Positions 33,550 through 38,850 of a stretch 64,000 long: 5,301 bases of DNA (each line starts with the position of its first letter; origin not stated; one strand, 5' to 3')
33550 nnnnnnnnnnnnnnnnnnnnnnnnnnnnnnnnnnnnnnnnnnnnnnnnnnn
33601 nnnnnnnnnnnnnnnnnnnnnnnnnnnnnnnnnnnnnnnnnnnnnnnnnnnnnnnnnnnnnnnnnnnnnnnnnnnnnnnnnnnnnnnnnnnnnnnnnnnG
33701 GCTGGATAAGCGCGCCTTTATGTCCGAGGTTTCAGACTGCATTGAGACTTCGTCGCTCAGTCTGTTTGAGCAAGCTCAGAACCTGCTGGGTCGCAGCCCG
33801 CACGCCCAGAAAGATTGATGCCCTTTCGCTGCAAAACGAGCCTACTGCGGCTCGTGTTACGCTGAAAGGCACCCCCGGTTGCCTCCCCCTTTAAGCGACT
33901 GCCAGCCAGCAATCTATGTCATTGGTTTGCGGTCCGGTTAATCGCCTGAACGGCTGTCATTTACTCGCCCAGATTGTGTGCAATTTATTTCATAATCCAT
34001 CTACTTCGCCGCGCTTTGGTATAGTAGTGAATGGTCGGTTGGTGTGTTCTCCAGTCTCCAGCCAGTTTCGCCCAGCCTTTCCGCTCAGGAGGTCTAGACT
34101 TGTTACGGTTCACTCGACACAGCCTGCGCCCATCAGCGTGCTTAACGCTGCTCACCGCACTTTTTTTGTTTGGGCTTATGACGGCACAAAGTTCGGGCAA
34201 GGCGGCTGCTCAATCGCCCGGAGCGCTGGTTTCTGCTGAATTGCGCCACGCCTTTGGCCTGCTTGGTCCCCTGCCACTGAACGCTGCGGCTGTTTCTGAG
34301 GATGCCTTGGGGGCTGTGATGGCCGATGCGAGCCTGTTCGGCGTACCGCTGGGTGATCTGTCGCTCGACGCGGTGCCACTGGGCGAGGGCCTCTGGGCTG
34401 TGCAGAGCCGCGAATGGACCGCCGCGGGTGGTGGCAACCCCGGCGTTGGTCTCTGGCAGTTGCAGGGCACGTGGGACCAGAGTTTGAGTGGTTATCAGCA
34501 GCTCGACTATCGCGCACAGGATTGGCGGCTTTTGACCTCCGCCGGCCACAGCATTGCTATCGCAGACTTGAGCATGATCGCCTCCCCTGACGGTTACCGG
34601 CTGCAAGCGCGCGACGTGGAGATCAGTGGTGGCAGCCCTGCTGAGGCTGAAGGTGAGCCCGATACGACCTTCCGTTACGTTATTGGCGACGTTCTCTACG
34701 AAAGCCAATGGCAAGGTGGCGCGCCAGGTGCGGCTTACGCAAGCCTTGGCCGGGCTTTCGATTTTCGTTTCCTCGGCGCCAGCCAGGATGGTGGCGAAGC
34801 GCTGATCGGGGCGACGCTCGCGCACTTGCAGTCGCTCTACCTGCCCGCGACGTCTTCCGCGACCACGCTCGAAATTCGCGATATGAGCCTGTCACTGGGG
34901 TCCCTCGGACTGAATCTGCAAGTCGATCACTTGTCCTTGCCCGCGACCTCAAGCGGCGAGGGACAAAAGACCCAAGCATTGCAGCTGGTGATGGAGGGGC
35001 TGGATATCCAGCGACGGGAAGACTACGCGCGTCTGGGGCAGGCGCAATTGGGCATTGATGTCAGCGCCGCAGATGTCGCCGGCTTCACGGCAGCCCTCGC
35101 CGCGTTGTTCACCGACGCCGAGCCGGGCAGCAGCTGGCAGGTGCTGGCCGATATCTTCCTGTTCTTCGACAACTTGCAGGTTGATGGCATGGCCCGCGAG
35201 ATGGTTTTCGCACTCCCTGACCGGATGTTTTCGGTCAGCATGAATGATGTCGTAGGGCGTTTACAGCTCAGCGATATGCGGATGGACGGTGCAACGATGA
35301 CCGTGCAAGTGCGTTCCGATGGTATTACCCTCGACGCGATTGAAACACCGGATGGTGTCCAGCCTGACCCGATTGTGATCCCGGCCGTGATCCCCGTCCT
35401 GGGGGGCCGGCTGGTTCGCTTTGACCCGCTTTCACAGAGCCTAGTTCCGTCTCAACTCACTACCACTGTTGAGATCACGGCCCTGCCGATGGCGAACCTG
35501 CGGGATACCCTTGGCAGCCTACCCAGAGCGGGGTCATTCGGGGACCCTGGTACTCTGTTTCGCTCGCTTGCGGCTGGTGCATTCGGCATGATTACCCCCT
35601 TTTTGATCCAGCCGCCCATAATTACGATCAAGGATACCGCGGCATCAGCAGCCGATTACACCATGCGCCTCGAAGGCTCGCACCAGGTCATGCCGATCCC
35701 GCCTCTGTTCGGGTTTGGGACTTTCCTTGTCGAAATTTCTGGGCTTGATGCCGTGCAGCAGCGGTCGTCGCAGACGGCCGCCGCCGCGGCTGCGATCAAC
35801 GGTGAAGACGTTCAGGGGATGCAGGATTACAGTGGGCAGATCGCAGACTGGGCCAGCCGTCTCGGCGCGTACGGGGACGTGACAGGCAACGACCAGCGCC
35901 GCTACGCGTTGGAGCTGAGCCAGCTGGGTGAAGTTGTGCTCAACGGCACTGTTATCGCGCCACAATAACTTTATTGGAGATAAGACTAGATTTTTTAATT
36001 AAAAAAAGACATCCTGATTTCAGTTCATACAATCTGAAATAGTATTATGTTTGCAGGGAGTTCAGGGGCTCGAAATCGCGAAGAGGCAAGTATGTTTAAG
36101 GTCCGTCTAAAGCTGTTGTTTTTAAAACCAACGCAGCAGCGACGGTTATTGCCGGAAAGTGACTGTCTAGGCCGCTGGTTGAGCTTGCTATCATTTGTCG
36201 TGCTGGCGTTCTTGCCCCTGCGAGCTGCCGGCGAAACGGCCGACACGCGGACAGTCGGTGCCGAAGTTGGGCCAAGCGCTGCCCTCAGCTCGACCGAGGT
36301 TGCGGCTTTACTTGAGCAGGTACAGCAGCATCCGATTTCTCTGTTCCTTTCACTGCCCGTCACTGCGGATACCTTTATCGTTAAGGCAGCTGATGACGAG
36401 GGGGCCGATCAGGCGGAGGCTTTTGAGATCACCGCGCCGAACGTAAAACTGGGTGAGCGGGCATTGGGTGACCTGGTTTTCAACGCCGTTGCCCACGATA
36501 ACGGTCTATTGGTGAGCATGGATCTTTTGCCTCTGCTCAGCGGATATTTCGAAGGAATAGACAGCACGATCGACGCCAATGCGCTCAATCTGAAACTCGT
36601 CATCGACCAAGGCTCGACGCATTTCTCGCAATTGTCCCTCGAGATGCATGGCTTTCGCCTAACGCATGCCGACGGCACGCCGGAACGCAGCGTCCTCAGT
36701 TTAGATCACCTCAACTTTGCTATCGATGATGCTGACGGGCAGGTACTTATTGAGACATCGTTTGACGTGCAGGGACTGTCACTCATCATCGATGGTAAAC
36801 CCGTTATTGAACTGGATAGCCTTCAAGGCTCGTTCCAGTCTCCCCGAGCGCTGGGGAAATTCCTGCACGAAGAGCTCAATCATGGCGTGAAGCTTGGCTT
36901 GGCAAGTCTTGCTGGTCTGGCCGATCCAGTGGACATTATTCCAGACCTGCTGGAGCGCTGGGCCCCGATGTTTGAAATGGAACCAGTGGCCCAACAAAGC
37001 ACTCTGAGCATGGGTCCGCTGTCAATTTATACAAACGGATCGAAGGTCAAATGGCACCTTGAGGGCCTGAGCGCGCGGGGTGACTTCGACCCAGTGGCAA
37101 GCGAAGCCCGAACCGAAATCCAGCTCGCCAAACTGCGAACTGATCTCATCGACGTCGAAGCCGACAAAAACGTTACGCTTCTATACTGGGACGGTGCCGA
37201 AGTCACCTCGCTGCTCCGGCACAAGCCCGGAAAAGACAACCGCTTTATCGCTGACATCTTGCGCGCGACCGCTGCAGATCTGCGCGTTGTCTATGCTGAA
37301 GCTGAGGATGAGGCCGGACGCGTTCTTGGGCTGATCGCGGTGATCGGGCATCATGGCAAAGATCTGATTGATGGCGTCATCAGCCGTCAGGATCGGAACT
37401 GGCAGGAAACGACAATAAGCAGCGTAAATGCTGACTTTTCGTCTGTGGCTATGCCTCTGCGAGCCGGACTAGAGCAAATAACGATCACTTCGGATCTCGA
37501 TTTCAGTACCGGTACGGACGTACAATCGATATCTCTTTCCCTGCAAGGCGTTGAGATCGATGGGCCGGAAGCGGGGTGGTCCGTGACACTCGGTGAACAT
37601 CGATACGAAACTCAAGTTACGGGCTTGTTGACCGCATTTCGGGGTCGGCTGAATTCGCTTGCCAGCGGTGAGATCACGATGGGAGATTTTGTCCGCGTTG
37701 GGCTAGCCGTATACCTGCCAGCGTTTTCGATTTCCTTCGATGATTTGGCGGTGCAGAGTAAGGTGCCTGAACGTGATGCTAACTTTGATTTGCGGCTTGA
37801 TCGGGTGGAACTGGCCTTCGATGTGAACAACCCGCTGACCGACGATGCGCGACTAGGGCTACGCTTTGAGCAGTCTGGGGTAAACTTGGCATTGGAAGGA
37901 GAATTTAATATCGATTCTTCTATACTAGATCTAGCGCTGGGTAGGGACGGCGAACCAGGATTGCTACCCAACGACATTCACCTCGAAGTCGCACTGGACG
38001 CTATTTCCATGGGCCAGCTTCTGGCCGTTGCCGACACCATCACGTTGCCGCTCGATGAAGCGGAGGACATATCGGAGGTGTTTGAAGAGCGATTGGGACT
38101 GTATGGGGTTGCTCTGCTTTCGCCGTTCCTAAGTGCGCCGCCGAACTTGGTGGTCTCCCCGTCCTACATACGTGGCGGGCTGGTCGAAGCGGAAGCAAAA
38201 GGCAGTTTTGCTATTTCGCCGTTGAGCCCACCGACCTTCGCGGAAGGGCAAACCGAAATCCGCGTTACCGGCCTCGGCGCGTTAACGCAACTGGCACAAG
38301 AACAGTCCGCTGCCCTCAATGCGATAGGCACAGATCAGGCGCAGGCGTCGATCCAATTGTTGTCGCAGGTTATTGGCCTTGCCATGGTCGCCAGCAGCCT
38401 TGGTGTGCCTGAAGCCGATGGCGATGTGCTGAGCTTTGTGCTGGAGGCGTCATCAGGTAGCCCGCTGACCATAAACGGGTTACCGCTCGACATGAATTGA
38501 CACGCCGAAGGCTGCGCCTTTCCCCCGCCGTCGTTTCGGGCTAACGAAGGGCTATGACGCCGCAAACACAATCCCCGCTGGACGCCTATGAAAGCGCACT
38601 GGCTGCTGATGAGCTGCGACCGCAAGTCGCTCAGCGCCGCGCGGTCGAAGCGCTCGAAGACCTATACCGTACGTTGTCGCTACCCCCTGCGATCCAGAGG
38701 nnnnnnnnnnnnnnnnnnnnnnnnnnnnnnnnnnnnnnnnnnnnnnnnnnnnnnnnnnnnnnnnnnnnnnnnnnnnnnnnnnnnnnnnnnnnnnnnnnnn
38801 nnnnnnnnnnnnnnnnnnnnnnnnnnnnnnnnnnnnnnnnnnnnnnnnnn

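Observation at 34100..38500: Tandem pair of large secreted paralog-like proteins of unknown function between plsC and zapE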

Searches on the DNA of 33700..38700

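Call 81: search_rna_families(source=window, start=33700, end=38700, threshold=evalue, max_evalue=1)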
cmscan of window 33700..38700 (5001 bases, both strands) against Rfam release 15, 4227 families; matches with E-value up to 1: 0.
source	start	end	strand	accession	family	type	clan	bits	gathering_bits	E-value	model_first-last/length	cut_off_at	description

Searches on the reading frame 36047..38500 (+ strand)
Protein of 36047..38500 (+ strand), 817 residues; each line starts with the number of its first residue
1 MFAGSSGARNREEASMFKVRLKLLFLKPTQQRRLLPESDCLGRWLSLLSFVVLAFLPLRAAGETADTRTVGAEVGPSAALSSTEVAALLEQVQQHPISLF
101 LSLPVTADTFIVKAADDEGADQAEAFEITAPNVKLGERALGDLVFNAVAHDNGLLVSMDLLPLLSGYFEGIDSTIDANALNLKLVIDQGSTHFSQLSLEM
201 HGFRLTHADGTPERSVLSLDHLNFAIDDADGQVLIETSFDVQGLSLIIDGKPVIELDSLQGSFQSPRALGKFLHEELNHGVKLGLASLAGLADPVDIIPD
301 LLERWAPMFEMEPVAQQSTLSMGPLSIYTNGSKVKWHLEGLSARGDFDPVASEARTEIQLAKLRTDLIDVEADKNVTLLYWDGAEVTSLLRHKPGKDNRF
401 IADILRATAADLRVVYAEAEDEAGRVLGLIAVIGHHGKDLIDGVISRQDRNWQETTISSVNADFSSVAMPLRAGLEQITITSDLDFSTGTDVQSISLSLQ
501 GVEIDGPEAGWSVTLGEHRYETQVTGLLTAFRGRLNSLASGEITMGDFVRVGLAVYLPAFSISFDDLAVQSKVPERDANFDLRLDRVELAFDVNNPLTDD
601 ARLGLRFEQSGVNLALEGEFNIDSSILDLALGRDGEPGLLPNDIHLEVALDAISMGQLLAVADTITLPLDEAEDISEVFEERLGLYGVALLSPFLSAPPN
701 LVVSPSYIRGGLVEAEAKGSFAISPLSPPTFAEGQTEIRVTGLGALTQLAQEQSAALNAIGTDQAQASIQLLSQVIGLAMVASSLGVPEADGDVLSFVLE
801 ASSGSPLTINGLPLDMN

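Call 3: search_protein_families(library=pfam, proteins=[window:36047-38500:+], max_evalue=0.01)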
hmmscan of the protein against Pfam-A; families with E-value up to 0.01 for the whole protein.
window:36047-38500:+ (817 aa): 0 families

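Call 5: search_protein_families(library=pfam, proteins=[window:36047-38500:+], max_evalue=10)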
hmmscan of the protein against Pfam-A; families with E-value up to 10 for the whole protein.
window:36047-38500:+ (817 aa): 0 families

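Call 6: search_protein_families(library=ncbifam, proteins=[window:36047-38500:+], max_evalue=10)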
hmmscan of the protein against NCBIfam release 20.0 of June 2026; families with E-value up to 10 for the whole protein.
window:36047-38500:+ (817 aa): 0 families

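Call 10: find_homologous_proteins(query=window:36092-38497:+, max_evalue=0.001)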
Query window:36092-38497:+ (802 aa): 4 proteins with E <= 0.001 among 8000 candidates.
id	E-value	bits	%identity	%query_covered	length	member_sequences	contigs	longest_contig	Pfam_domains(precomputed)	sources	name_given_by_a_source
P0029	0.0e+0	1735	100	100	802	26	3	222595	-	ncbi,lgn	-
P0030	8.5e-165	568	41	92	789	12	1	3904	-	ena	-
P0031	2.4e-163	563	40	97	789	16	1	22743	-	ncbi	-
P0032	8.8e-163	562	41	92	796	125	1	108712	-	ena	-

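Call 15: find_encoding_contigs(protein=P0029, flank=10000, max_places=3)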
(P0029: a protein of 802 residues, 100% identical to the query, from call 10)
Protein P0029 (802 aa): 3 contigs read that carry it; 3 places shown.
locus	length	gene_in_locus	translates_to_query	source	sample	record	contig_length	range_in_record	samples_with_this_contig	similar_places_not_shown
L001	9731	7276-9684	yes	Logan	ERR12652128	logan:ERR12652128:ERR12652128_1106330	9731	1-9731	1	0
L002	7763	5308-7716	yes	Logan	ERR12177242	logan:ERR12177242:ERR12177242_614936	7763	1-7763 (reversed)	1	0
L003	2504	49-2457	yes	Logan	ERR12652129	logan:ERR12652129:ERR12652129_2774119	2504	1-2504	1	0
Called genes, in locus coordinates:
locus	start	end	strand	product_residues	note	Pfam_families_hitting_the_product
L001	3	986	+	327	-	?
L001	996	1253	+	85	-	PF00462:Glutaredoxin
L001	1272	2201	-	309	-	PF13717:Zn_ribbon_4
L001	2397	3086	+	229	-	PF00005:ABC_tran, PF13304:AAA_21 (faint)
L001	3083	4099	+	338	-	-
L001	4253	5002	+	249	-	PF01553:Acyltransferase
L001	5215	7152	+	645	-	-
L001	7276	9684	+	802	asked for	-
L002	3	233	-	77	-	?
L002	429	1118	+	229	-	PF00005:ABC_tran, PF13304:AAA_21 (faint)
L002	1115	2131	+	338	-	-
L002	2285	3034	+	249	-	PF01553:Acyltransferase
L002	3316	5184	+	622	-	-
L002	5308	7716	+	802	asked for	-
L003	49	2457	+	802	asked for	-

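Call 16: find_encoding_contigs(protein=P0032, flank=10000, max_places=3)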
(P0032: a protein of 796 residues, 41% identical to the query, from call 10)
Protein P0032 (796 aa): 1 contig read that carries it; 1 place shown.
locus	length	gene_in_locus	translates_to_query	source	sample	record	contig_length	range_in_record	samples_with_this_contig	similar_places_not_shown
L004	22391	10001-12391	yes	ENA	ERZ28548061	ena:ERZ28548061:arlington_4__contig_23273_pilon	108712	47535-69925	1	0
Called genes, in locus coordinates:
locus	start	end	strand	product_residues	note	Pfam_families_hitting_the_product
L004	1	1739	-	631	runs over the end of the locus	PF13589:HATPase_c_3, PF00183:HSP90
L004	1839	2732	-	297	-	PF13489:Methyltransf_23, PF08241:Methyltransf_11, PF08242:Methyltransf_12 (weak), PF13649:Methyltransf_25 (weak)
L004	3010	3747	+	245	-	PF18912:DZR_2 (weak), PF00156:Pribosyltran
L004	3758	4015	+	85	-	PF00462:Glutaredoxin, PF13417:GST_N_3 (weak)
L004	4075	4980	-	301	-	PF13717:Zn_ribbon_4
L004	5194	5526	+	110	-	PF00005:ABC_tran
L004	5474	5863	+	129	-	PF00005:ABC_tran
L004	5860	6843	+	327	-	PF02687:FtsX (weak)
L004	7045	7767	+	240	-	PF01553:Acyltransferase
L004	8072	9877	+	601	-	-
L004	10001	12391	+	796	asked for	-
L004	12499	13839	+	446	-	PF03969:AFG1_ATPase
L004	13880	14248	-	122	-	PF01923:Cob_adeno_trans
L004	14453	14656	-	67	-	-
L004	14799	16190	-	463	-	PF00545:Ribonuclease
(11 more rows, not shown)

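Call 23: find_homologous_proteins(query=A3, max_evalue=0.001)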
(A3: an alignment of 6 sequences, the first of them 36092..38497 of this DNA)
Query A3 (6 sequences) (802 aa, profile of the alignment): 4 proteins with E <= 0.001 among 8000 candidates.
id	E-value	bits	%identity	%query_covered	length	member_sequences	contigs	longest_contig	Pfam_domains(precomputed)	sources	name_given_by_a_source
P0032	0.0e+0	1413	41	92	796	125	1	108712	-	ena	-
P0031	0.0e+0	1388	40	97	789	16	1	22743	-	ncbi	-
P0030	0.0e+0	1381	41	92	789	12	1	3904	-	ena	-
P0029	0.0e+0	1201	100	100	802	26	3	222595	-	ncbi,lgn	-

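Call 43: predict_structure(alignment_id=A2)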
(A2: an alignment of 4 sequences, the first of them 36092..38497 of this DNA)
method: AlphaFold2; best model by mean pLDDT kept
length: 802 residues; sequences in the alignment: 4
mean_pLDDT: 39.0   pTM: 0.33
mean pLDDT of the five models: 39.0, 35.7, 35.4, 35.0, 32.4
residues with pLDDT >= 90: 0; 70-90: 0; 50-70: 137; < 50: 665
segments of 3 or more residues with pLDDT < 50: 1-65, 77-91, 103-107, 151-165, 173-229, 231-256, 265-279, 296-321, 323-326, 350-369, 375-383, 406-409, 411-415, 422-437, 439-744, 746-802
pLDDT, mean of each block of 10 residues (from residue 1): 38 41 34 29 23 24 44 50 38 56 52 61 59 62 57 43 50 45 38 38 35 40 45 44 42 46 47 43 58 48 41 44 49 52 51 40 47 45 53 62 54 49 46 44 43 38 40 38 38 33 32 31 30 28 21 19 22 26 27 25 29 37 28 24 29 28 27 25 22 23 26 28 33 45 43 41 40 33 30 32 25
secondary structure, 60 per line:
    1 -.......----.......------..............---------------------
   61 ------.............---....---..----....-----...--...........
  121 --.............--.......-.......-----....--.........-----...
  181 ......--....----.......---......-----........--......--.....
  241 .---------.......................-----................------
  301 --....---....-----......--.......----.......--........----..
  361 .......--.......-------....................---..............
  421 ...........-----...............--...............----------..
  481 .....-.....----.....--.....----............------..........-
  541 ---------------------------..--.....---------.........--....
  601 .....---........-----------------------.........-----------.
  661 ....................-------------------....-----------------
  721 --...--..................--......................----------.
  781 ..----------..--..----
elements in order (helices of 4 or more, strands of 3 or more residues): H2-8 H13-19 H26-39 H67-79 H83-86 E96-99 E110-120 E123-135 E138-144 H146-152 E158-161 E164-172 E178-186 E189-192 E197-203 E207-212 E218-225 E228-233 E236-241 H251-273 H279-294 E303-306 E310-313 E319-324 E327-333 E338-344 E347-354 E359-367 E370-376 H384-403 H407-431 E437-451 E454-468 E479-485 E487-491 E496-500 E503-507 H512-523 H530-539 E572-576 E586-594 E597-605 H609-616 H640-648 H660-680 H700-703 E723-725 H728-745 H748-769 E780-782

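Call 54: list_cluster_members(proteins=[P0029, P0001, P0044, P0048, P0051, P0049, P0052, P0034, P0035, P0031])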
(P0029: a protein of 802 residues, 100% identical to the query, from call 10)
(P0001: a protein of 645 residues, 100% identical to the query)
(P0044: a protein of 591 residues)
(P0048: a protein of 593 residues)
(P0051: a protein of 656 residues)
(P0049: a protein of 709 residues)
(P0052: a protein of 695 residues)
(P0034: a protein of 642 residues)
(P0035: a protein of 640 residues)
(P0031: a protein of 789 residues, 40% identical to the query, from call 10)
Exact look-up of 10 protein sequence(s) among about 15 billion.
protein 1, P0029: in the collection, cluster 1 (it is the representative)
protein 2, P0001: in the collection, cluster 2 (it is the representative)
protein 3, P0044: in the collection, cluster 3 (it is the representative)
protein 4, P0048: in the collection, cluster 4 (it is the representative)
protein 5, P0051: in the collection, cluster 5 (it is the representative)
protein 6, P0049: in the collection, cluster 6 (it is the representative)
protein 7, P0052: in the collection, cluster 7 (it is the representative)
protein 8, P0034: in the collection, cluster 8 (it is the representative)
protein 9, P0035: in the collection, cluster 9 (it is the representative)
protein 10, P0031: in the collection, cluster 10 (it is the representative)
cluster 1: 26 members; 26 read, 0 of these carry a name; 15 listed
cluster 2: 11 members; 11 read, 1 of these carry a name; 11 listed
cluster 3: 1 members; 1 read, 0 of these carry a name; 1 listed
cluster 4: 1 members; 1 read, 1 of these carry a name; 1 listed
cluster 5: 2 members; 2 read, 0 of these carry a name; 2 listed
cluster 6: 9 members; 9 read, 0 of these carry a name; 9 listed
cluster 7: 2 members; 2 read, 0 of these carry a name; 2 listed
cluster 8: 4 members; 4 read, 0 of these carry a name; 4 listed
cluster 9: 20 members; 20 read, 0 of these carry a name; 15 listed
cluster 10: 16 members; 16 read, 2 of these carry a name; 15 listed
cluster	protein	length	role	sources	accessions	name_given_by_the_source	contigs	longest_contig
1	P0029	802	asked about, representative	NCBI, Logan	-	-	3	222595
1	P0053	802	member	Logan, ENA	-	-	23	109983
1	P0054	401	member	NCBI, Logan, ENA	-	-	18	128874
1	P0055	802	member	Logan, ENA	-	-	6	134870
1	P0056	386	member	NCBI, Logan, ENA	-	-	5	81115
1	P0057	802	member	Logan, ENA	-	-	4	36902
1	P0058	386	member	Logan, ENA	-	-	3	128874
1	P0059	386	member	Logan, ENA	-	-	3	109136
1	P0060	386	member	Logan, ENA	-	-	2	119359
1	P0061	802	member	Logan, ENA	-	-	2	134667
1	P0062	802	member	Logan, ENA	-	-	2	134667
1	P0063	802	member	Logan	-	-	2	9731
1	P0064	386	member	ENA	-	-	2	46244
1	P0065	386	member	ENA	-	-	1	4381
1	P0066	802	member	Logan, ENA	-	-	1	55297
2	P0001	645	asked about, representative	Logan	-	-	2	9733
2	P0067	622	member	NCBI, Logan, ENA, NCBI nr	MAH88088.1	MAG: hypothetical protein CMF26_05730 [Kiloniella sp.] | hypothetical protein [Kiloniella sp.]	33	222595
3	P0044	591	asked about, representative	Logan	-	-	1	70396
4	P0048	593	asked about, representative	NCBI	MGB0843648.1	MAG: hypothetical protein ACPGVN_02770 [Alphaproteobacteria bacterium]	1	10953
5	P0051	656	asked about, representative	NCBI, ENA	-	-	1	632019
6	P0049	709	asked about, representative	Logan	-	-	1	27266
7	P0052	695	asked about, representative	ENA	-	-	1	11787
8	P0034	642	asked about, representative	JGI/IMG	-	-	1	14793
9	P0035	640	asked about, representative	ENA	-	-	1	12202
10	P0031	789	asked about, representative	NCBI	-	-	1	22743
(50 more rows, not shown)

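Call 66: search_solved_structures(query=A3, max_evalue=10)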
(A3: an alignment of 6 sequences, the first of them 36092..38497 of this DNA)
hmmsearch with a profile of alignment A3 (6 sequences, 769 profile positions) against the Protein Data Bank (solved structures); distinct sequences matched with E-value up to 10: 1.
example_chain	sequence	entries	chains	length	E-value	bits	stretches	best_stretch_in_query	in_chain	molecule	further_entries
2cqa_A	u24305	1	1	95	0.89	10.8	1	452-507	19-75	RuvB-like 2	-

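Call 91: search_protein_families(library=padloc, proteins=[window:36092-38497:+], max_evalue=1)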
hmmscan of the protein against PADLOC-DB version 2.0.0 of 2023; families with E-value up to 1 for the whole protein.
window:36092-38497:+ (802 aa): 0 families

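Call 92: search_protein_families(library=phrogs, proteins=[window:36092-38497:+], max_evalue=1)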
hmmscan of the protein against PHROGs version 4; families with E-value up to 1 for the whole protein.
window:36092-38497:+ (802 aa): 0 families
